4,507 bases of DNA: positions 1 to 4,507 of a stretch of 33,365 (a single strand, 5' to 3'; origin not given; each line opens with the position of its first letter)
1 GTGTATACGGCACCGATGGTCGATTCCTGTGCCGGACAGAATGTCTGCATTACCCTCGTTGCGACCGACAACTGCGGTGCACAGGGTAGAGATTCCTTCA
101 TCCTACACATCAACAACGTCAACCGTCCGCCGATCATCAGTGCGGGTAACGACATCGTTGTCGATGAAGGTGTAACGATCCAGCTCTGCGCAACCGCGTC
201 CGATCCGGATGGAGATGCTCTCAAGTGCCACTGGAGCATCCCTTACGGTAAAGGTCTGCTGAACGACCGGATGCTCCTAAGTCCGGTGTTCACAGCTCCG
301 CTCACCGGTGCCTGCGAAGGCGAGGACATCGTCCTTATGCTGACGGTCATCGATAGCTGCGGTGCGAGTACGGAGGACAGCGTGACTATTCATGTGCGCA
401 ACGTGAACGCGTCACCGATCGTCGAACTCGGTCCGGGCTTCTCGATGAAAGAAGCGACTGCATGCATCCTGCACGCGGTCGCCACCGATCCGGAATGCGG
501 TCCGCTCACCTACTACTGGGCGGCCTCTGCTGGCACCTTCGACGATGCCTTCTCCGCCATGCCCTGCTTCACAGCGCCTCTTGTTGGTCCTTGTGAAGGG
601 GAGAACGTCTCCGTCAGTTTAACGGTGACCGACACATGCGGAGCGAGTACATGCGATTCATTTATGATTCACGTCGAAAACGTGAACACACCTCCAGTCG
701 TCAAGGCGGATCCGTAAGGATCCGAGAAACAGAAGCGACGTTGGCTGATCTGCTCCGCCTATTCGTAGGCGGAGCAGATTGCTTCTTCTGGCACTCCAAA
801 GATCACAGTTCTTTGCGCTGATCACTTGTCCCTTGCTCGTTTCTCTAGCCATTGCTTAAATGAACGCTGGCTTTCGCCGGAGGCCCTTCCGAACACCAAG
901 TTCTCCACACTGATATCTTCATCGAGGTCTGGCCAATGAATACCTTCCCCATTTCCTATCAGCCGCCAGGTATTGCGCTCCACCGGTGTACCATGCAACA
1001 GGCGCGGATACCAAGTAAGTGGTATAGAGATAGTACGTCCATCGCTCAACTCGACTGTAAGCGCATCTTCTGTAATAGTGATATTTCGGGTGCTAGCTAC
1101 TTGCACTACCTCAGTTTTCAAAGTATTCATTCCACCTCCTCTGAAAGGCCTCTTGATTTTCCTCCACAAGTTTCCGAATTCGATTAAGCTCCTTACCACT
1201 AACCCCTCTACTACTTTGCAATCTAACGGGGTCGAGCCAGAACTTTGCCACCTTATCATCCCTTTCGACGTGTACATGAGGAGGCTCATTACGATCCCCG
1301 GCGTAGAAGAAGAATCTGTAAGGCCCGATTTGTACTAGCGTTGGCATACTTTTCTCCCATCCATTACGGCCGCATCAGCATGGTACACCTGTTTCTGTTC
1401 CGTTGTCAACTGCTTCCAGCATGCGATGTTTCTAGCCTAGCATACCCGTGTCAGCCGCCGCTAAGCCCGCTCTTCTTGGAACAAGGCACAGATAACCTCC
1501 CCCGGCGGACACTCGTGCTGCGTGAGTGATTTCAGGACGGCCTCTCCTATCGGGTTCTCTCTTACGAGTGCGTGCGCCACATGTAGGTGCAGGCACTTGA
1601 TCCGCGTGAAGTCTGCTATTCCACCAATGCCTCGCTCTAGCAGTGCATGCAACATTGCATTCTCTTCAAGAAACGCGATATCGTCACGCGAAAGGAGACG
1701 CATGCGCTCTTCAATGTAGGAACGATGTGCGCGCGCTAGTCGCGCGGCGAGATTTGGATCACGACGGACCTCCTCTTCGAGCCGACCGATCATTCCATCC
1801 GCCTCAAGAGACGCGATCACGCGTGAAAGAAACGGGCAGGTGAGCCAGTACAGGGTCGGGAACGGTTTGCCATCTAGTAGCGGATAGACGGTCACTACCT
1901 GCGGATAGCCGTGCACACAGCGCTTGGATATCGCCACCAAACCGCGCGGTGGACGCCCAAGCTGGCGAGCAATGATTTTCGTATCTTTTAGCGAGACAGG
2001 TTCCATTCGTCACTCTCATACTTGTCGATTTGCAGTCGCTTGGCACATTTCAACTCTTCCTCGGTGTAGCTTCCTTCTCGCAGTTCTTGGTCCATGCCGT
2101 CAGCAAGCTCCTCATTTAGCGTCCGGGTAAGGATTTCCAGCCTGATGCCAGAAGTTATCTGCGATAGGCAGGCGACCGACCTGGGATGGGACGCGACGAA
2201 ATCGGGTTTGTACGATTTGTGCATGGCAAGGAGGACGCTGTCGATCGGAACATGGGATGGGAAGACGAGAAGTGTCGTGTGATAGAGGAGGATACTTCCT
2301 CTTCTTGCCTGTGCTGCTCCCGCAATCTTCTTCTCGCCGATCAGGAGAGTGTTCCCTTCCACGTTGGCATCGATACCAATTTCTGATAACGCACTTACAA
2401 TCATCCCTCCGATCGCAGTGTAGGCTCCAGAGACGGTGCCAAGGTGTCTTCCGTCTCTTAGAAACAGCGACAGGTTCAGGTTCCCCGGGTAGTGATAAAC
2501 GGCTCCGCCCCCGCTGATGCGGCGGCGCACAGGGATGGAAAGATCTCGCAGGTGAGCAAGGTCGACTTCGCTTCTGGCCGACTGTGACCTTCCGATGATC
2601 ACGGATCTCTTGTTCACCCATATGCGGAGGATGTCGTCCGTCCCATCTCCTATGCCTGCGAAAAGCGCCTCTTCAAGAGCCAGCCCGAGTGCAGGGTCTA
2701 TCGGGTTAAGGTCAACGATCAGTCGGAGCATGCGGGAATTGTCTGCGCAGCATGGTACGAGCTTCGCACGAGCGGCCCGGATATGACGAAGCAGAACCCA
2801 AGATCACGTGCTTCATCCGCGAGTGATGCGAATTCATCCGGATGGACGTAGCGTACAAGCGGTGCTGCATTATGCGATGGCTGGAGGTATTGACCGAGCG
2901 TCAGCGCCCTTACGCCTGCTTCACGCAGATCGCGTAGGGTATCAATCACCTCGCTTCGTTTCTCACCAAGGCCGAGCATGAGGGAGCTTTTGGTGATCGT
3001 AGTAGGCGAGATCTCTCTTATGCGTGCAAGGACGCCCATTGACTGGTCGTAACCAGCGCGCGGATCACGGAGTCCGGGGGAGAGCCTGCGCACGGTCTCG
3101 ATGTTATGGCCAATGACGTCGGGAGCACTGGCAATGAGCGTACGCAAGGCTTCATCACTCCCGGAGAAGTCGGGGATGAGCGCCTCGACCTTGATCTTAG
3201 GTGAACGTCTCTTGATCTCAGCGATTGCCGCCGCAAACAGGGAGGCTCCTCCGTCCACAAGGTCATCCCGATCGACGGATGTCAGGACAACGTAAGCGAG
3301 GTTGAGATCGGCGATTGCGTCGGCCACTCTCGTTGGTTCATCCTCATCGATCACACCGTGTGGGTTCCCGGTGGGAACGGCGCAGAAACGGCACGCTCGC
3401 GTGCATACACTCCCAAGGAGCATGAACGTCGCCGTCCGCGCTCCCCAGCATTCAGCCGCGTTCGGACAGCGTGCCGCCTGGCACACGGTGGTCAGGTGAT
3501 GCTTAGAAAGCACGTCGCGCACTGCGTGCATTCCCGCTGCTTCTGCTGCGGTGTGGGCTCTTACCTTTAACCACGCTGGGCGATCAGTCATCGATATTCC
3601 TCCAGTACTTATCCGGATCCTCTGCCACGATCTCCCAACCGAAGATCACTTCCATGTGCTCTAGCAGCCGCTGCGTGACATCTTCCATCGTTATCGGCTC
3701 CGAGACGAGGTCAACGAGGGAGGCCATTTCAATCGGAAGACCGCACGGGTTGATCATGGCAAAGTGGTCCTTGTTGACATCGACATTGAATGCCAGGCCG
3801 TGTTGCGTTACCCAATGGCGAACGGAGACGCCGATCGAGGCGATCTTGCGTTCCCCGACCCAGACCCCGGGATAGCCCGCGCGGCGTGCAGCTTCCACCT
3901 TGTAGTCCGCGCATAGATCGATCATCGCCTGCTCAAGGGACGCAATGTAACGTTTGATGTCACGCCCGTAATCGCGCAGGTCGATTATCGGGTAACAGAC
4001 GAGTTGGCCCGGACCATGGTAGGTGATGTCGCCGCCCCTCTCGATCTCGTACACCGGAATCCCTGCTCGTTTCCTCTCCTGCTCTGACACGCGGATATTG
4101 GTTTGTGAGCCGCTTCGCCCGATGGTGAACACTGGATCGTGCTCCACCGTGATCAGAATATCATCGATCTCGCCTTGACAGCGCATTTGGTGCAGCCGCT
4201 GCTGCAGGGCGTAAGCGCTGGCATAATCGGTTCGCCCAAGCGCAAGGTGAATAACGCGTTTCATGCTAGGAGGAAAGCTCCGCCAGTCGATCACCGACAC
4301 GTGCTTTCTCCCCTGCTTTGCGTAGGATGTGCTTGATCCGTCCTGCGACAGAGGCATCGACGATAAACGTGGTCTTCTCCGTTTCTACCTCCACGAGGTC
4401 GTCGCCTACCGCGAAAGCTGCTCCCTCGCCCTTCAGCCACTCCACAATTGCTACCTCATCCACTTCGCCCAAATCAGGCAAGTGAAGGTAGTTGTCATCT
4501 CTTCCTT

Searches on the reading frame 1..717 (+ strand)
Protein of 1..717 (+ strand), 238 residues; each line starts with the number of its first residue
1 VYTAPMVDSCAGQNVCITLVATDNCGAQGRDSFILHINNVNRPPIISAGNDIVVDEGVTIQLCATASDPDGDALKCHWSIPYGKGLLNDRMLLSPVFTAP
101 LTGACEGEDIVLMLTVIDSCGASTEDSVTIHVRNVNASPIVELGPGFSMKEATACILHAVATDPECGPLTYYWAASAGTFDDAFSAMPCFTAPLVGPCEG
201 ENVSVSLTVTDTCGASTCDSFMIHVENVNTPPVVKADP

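Call 46: search_protein_families(library=pfam, proteins=[window:1-717:+], max_evalue=0.0001)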
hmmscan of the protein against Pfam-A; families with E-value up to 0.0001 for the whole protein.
window:1-717:+ (238 aa): 4 families
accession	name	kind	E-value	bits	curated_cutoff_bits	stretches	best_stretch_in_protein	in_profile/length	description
PF22352.2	K319L-like_PKD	-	1.8e-10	41.1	27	1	48-132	1-84/84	K319L-like, PKD domain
PF18911.6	PKD_4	-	5.1e-10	39.7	27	0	41-79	1-40/85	PKD domain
PF17803.7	Cadherin_4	-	1e-09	39.2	25.1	0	36-76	6-49/71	Bacterial cadherin-like domain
PF17963.7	Big_9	-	1.6e-07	32.6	23.6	1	41-130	1-88/89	Bacterial Ig domain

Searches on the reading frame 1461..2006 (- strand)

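Call 46: search_protein_families(library=pfam, proteins=[window:1461-2006:-], max_evalue=0.0001)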
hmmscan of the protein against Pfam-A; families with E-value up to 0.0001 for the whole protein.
window:1461-2006:- (181 aa): 1 family
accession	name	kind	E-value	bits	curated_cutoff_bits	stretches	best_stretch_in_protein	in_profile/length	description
PF04417.17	DUF501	-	3.4e-47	160.3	23.8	1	27-158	2-138/139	Protein of unknown function (DUF501)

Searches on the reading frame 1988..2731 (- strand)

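Call 46: search_protein_families(library=pfam, proteins=[window:1988-2731:-], max_evalue=0.0001)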
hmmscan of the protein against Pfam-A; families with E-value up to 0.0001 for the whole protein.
window:1988-2731:- (247 aa): 1 family
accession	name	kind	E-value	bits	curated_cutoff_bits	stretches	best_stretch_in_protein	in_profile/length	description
PF21948.1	LplA-B_cat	-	2.1e-41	142.5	27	1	12-206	1-196/200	Lipoyl protein ligase A/B catalytic domain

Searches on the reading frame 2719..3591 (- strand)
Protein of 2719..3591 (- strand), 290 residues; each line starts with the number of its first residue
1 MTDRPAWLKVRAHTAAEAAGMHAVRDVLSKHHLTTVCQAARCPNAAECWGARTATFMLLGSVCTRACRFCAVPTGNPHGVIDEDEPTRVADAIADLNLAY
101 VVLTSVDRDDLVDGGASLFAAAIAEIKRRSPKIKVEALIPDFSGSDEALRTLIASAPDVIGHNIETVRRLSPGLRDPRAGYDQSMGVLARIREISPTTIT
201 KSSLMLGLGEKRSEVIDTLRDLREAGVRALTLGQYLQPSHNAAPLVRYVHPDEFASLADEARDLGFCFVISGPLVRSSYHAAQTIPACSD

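Call 46: search_protein_families(library=pfam, proteins=[window:2719-3591:-], max_evalue=0.0001)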
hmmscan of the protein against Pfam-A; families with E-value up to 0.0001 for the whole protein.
window:2719-3591:- (290 aa): 1 family
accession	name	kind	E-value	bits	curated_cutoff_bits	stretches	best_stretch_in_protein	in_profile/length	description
PF04055.27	Radical_SAM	-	1.8e-18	67.7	29.5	1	59-222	3-166/166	Radical SAM superfamily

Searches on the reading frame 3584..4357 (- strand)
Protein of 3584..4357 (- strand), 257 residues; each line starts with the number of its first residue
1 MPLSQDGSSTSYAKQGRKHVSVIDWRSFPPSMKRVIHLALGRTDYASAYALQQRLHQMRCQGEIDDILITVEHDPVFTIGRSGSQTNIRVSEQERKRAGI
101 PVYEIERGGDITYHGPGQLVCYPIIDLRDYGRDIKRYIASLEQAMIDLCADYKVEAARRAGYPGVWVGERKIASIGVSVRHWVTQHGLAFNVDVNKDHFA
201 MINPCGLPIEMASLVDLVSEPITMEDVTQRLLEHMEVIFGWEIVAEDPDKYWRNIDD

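Call 46: search_protein_families(library=pfam, proteins=[window:3584-4357:-], max_evalue=0.0001)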
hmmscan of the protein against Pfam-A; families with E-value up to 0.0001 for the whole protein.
window:3584-4357:- (257 aa): 1 family
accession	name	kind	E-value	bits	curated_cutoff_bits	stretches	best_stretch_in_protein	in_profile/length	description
PF21948.1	LplA-B_cat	-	6e-50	170.4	27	1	44-235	1-199/200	Lipoyl protein ligase A/B catalytic domain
